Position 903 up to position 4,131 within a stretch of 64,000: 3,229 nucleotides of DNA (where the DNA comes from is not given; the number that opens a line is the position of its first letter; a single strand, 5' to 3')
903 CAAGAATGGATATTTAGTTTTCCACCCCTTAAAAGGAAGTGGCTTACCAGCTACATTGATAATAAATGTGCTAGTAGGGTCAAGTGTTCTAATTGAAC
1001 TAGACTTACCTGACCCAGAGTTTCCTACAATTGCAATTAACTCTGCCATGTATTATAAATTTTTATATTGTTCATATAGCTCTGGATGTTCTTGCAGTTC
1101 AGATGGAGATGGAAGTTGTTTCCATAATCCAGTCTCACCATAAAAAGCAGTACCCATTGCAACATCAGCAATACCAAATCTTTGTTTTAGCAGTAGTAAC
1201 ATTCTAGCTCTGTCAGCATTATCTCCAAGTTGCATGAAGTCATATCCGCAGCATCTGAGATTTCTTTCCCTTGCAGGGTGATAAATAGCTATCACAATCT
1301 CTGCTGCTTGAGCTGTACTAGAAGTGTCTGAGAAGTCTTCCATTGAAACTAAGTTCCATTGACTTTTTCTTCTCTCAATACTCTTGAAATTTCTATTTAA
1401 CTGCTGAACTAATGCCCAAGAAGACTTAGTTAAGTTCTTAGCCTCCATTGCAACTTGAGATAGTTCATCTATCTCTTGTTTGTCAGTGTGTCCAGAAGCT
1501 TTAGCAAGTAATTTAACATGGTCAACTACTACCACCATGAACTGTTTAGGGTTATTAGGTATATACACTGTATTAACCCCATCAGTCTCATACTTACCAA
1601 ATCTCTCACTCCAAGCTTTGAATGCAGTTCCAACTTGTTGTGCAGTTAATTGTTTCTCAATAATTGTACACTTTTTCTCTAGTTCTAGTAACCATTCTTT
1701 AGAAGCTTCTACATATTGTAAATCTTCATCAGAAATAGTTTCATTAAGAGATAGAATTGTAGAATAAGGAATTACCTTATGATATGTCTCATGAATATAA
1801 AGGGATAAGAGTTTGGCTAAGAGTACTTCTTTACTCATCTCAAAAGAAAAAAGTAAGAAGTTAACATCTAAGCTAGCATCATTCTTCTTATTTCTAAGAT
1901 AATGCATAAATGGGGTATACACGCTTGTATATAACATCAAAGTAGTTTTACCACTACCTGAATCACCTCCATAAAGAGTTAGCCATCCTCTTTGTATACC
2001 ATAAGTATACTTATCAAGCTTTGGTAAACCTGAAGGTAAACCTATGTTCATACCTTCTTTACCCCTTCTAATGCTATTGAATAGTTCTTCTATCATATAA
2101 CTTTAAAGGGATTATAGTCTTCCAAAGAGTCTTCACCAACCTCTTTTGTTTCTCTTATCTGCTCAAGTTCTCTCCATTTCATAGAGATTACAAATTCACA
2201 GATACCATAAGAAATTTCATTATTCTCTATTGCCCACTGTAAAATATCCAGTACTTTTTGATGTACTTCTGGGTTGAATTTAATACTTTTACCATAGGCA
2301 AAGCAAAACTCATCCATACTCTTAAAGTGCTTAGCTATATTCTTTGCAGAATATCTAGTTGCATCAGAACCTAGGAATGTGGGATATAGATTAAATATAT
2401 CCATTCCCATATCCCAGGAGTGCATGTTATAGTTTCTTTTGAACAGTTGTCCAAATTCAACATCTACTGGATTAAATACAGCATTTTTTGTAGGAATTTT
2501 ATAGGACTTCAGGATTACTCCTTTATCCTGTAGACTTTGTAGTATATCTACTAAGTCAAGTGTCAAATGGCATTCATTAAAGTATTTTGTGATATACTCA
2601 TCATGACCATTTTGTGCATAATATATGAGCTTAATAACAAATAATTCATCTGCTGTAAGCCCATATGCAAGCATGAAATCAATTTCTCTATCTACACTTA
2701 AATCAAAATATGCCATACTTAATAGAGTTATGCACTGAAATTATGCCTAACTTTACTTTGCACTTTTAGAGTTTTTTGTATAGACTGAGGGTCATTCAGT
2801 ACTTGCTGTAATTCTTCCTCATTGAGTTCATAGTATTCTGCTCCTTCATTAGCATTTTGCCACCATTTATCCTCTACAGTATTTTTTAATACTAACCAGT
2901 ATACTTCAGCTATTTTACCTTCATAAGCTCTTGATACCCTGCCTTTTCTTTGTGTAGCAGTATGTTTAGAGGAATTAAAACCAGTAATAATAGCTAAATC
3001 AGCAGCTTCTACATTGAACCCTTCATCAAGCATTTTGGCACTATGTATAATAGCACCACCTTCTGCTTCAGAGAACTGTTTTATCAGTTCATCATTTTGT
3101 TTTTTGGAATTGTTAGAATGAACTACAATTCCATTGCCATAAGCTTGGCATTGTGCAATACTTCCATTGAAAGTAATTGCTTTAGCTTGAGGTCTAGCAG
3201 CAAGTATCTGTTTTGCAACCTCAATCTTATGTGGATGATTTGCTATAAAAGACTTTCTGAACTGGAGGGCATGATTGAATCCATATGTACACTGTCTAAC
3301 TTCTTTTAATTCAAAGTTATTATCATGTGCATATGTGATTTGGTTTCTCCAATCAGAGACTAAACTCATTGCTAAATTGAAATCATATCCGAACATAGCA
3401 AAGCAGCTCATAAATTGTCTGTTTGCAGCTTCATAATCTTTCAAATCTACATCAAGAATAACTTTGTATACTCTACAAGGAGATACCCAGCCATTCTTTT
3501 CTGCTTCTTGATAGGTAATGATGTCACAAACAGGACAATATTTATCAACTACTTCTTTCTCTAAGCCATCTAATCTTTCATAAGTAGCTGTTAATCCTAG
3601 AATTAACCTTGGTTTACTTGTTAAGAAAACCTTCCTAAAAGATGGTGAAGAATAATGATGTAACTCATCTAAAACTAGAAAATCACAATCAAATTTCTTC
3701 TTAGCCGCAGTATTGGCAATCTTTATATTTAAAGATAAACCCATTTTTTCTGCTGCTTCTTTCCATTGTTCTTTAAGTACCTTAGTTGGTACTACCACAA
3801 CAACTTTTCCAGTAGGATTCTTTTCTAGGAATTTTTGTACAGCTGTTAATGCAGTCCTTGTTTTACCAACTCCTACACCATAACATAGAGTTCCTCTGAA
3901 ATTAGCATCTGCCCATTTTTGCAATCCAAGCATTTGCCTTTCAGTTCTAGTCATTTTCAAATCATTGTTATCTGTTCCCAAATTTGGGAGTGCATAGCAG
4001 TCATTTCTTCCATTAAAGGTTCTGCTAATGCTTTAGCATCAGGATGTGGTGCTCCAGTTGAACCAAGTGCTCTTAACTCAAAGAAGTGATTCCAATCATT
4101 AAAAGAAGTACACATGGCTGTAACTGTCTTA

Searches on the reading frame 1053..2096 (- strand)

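Call 13: search_protein_families(library=phrogs, proteins=[window:1053-2096:-], max_evalue=0.001)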
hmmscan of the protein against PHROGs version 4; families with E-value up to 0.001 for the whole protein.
window:1053-2096:- (347 aa): 5 families
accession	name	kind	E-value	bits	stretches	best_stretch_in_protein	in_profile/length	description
phrog_19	-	DNA, RNA and nucleotide metabolism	2e-22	80.8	1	4-336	317-588/621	DnaB-like replicative helicase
phrog_239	-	DNA, RNA and nucleotide metabolism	5.5e-17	63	1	18-339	339-610/801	DNA primase/helicase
phrog_15558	-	unknown function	3.8e-13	50.3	1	177-280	243-348/403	-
phrog_243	-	DNA, RNA and nucleotide metabolism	1.5e-11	44.8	1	10-102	10-85/273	DnaB-like replicative helicase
phrog_97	-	other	0.00072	19.8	1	19-57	49-93/506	UvsX-like recombinase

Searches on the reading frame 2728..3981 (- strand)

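Call 13: search_protein_families(library=phrogs, proteins=[window:2728-3981:-], max_evalue=0.001)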
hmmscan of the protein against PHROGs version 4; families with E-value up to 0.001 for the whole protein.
window:2728-3981:- (417 aa): 5 families
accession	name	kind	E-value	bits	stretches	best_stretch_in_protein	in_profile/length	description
phrog_16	-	DNA, RNA and nucleotide metabolism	1.8e-36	126.8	1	20-376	283-619/986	DNA helicase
phrog_62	-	DNA, RNA and nucleotide metabolism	1.7e-17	63.3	1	15-133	700-848/1881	DNA helicase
phrog_9690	-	DNA, RNA and nucleotide metabolism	8.5e-09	35.9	1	282-363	186-268/306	DNA helicase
phrog_11801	-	other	6.9e-06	24.5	1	23-80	877-933/2269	DNA methyltransferase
phrog_1685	-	unknown function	0.00039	18.7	1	29-78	847-896/2278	-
